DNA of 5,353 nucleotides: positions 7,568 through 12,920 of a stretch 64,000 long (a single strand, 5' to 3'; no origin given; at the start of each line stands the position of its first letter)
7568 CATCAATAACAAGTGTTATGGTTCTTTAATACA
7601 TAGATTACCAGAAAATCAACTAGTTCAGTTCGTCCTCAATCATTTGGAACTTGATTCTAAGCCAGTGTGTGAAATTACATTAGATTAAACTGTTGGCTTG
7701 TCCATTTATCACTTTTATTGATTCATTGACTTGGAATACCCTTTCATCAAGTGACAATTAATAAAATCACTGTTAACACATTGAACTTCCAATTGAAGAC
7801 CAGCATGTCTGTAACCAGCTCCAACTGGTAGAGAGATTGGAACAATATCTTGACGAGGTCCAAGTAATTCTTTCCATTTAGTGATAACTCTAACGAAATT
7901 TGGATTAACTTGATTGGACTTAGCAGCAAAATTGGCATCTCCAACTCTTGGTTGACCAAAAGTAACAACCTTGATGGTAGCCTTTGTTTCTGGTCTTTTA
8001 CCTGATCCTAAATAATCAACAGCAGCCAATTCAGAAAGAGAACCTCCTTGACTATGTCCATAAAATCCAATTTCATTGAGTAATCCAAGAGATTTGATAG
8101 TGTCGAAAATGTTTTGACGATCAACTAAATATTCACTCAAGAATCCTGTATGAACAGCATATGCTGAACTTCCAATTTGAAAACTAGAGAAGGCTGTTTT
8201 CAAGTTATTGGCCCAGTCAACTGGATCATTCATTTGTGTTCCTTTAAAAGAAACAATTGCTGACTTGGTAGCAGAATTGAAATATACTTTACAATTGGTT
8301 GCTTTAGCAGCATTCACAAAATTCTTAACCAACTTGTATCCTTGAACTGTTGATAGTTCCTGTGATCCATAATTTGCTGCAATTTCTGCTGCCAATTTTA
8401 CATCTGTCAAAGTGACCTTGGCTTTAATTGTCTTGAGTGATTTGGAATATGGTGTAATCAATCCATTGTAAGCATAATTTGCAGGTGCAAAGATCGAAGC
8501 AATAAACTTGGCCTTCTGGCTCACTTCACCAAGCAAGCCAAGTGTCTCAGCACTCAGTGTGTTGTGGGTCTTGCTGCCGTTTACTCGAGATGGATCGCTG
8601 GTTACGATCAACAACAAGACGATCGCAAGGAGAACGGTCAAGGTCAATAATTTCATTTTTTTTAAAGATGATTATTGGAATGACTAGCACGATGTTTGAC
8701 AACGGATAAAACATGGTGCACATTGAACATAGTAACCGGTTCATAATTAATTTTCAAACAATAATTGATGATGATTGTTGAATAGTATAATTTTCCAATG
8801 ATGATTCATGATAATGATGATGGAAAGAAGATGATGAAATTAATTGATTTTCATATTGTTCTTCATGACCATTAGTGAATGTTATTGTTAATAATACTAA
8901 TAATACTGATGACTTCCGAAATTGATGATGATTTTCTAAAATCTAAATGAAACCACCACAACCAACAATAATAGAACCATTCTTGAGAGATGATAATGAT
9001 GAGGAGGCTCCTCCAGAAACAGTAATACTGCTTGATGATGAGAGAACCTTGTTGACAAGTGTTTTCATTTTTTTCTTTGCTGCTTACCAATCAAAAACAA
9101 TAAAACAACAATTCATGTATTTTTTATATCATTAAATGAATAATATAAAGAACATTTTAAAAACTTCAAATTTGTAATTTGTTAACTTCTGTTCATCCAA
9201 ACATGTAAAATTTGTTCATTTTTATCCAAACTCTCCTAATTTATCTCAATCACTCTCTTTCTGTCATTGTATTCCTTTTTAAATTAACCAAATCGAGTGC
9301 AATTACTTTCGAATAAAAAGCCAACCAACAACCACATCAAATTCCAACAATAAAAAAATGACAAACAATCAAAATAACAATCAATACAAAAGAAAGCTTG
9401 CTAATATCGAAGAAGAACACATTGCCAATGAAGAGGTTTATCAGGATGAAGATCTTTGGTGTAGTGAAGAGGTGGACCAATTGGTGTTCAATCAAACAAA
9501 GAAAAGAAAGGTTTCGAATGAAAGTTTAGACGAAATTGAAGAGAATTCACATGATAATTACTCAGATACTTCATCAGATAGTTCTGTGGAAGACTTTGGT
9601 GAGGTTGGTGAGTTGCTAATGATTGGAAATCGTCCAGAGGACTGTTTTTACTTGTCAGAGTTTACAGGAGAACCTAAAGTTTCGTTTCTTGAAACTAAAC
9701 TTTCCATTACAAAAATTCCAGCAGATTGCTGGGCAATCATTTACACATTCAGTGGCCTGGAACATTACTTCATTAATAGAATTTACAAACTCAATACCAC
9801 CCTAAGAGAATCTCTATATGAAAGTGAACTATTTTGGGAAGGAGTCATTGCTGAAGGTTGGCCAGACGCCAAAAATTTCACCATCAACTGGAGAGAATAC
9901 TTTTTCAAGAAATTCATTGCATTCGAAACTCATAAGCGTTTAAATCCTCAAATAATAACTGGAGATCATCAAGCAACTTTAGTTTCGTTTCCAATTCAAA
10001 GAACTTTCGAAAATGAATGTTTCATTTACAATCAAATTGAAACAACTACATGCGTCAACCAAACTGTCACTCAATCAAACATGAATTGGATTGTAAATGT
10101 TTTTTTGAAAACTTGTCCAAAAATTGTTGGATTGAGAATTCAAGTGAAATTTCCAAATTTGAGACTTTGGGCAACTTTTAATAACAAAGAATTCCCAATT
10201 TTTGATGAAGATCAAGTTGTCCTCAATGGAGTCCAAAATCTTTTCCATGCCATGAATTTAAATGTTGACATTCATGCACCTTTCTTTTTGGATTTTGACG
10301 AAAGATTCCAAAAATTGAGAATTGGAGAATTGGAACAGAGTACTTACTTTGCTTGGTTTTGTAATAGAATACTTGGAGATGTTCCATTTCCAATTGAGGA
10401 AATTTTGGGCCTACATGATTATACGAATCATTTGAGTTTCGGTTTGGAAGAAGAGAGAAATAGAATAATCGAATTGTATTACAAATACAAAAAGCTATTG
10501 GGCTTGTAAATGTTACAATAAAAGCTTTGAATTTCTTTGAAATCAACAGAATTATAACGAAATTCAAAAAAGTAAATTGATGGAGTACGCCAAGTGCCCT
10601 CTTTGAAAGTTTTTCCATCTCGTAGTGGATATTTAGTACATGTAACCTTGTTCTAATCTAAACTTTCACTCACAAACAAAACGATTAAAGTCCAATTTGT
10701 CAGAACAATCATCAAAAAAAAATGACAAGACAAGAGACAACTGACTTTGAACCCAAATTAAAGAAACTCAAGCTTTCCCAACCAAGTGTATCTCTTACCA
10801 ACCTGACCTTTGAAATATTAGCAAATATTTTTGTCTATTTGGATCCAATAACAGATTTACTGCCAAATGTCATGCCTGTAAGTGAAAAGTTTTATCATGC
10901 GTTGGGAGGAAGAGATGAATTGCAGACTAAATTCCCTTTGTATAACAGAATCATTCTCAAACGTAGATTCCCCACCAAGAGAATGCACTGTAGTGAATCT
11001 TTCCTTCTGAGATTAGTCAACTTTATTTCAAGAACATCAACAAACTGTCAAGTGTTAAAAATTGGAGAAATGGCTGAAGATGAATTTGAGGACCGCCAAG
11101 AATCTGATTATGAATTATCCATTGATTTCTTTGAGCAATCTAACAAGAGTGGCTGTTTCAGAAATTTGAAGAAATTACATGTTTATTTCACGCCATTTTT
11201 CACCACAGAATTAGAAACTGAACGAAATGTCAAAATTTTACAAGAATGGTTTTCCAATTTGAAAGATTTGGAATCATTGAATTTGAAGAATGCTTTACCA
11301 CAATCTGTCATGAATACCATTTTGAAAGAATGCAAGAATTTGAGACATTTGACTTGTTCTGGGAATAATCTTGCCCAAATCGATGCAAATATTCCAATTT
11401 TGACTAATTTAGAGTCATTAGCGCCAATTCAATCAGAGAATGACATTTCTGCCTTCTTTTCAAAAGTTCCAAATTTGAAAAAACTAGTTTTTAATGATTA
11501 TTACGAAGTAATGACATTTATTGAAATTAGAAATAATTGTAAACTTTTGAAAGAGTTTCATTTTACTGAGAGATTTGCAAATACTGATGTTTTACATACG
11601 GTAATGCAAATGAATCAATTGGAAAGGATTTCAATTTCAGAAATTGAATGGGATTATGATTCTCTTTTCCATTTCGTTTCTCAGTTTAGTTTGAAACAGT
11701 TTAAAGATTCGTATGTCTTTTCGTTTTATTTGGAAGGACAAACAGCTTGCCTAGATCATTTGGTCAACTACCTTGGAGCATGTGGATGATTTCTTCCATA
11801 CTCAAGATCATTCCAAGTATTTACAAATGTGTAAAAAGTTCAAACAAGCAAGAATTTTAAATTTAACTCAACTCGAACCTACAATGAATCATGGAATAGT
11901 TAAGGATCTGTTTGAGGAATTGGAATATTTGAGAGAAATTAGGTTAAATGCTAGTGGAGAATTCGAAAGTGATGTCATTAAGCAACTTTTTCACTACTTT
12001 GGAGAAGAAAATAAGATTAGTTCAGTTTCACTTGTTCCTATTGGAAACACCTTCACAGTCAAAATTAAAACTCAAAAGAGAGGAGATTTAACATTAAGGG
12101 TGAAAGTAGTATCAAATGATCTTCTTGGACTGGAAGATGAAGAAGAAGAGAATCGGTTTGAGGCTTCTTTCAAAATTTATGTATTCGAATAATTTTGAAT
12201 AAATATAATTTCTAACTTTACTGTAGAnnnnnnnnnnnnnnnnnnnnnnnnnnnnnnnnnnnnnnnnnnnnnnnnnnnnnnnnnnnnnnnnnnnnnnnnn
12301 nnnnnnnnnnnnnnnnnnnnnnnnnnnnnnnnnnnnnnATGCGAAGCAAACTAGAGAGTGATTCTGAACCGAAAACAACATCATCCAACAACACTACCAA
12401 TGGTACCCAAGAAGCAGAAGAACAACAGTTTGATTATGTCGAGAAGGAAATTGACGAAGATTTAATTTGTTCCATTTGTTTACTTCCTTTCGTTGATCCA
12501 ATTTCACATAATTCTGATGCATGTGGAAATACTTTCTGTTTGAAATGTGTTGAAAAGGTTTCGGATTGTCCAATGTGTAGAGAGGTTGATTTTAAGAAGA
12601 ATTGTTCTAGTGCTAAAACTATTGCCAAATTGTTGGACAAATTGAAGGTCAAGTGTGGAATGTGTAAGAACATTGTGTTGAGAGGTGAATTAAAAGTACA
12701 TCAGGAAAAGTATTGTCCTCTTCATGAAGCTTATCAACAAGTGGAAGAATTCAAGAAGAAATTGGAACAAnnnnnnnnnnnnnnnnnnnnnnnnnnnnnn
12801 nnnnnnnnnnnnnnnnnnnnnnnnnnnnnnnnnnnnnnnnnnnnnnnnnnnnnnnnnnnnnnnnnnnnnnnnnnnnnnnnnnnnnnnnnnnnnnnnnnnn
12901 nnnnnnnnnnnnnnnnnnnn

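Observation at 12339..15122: RING/zf-TRAF + BTB(T1) + pentapeptide-repeat + TLDc protein: a KCTD9-like core with E3-ligase and TLDc additions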

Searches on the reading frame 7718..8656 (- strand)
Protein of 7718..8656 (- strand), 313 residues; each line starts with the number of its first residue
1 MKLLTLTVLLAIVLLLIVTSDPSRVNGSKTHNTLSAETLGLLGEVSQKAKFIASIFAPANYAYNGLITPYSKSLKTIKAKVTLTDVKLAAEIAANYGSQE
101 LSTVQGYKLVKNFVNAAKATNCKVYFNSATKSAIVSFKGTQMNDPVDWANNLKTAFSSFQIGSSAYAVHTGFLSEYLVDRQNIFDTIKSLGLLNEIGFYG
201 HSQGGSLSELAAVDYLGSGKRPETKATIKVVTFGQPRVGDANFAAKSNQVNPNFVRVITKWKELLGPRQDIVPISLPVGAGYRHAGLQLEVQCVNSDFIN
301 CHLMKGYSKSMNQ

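Call 30: search_protein_families(library=pfam, proteins=[window:7718-8656:-], max_evalue=0.01)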
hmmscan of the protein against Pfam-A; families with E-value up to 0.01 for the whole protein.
window:7718-8656:- (313 aa): 1 family
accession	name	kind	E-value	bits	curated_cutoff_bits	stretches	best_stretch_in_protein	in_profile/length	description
PF01764.32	Lipase_3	-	1.3e-21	77.4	22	1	134-260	1-128/140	Lipase (class 3)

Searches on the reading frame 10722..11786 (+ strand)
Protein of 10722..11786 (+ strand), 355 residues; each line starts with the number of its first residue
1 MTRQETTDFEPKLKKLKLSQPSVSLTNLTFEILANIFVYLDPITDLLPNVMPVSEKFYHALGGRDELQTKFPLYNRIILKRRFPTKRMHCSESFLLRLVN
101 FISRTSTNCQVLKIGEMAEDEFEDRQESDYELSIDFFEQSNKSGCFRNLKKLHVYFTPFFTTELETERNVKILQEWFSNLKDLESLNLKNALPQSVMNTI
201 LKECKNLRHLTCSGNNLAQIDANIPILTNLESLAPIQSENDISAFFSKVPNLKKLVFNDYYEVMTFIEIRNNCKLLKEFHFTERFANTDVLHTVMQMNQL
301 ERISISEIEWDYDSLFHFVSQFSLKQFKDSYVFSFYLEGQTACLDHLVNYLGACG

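Call 30: search_protein_families(library=pfam, proteins=[window:10722-11786:+], max_evalue=0.01)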
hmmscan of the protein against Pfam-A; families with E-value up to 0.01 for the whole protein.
window:10722-11786:+ (355 aa): 2 families
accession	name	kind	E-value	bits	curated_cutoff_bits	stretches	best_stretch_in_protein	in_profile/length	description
PF12799.13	LRR_4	-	2.2e-05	25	27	1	205-233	1-28/44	Leucine Rich repeats (2 copies)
PF13855.12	LRR_8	-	0.00062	19.9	27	1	171-217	15-61/61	Leucine rich repeat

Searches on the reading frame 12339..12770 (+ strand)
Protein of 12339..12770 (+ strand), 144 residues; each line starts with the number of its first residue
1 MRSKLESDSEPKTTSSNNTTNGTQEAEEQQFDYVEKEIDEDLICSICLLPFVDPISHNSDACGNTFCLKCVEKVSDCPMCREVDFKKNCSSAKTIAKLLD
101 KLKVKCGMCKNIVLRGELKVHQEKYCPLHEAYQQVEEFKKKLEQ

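Call 15: search_solved_structures(query=window:12339-12770:+, max_evalue=0.01, show_alignments=3)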
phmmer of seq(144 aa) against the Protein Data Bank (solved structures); distinct sequences matched with E-value up to 0.01: 19.
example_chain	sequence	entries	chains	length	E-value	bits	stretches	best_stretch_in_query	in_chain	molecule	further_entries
5din_A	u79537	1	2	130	1.3e-14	57.5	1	29-127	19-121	Ligand of Numb protein X 2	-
5h7r_D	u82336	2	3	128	7.7e-11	45.3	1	25-127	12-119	E3 ubiquitin-protein ligase LNX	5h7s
6fga_A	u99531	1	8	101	6.5e-09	39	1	40-104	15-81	E3 ubiquitin-protein ligase TRIM21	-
6s53_B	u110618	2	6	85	7e-09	38.9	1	40-103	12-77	E3 ubiquitin-protein ligase TRIM21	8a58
5olm_A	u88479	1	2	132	2.5e-08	37.2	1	40-108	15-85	E3 ubiquitin-protein ligase TRIM21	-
7bbd_B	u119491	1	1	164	3.5e-08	36.7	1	40-103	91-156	Polyubiquitin-B,E3 ubiquitin-protein ligase TRIM21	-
5fer_A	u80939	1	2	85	0.00031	23.9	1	38-83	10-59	E3 ubiquitin/ISG15 ligase TRIM25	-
5eya_F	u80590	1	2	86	0.0004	23.5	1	38-83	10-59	Tripartite motif-containing 25 variant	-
2ysj_A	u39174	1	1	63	0.00056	23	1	34-77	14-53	Tripartite motif-containing protein 31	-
8v0d_B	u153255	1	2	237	0.00069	22.8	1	21-83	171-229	Ubch5B-RING3 of MIB1 fusion protein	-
2ysl_A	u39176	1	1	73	0.00096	22.3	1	34-81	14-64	Tripartite motif-containing protein 31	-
7vgg_A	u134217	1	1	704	0.0012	22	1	35-83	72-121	E3 ubiquitin-protein ligase COP1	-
4ayc_A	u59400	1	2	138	0.0046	20.1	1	23-91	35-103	E3 UBIQUITIN-PROTEIN LIGASE RNF8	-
7lyb_M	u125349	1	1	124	0.0055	19.8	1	34-107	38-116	Isoform 7 of Breast cancer type 1 susceptibility protein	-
4orh_C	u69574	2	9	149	0.0055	19.8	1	23-91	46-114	E3 ubiquitin-protein ligase RNF8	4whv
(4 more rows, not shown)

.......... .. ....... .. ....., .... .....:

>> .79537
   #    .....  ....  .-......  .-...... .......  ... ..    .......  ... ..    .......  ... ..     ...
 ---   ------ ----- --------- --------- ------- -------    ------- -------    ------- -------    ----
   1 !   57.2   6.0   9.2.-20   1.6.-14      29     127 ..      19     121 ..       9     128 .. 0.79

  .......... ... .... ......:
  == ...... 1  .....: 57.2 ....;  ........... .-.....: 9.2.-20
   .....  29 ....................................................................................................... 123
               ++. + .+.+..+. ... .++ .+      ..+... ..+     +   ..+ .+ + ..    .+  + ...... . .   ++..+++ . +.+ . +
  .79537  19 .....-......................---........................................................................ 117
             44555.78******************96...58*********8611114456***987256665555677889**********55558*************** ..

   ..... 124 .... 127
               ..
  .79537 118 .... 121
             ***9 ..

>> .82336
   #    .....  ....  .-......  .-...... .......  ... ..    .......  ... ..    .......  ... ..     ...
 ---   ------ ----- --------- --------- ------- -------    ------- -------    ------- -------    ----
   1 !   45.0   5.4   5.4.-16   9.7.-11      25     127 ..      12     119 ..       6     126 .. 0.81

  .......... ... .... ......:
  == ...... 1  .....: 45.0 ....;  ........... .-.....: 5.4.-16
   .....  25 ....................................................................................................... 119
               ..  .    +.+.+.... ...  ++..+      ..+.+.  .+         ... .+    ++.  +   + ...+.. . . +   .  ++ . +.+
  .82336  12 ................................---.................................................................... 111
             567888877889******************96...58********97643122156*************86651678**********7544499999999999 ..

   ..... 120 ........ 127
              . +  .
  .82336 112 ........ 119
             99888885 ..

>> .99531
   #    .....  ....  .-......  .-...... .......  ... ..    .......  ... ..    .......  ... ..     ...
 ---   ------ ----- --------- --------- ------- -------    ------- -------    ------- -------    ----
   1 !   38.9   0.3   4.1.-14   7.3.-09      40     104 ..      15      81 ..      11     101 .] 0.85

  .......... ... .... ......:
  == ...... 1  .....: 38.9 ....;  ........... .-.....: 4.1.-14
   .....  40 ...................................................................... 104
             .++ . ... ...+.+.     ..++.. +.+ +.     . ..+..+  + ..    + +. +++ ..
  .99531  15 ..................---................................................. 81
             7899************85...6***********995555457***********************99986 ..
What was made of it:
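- On RING-type E3 ligase (C3HC4 cross-brace): LNX2 1.3e-14, TRIM21 6.5e-9 (call 15).
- Closest known: LNX1/LNX2 Zn-RING-Zn and TRAF6/TRAF5 RING-ZF1 units. Same: Sequence homology over RING plus the following CCHC finger: LNX2 1.3e-14, LNX1 7.7e-11 (call 15).
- Closest known: LNX1/LNX2 Zn-RING-Zn and TRAF6/TRAF5 RING-ZF1 units. Different: Ligand 8 is Cys, where LNX has Asp (call 15).
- Checked: However, phmmer against PDB gives LNX2 Zn-RING-Zn 5din at E=1.3e-14 over aa 29-127 (call 15).
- LNX2 5din E=1.3e-14 over RING+ZnF (call 15). Ligand substitution has precedent in this clade: LNX has Asp at ligand 8, CP(L/M)D (call 15).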
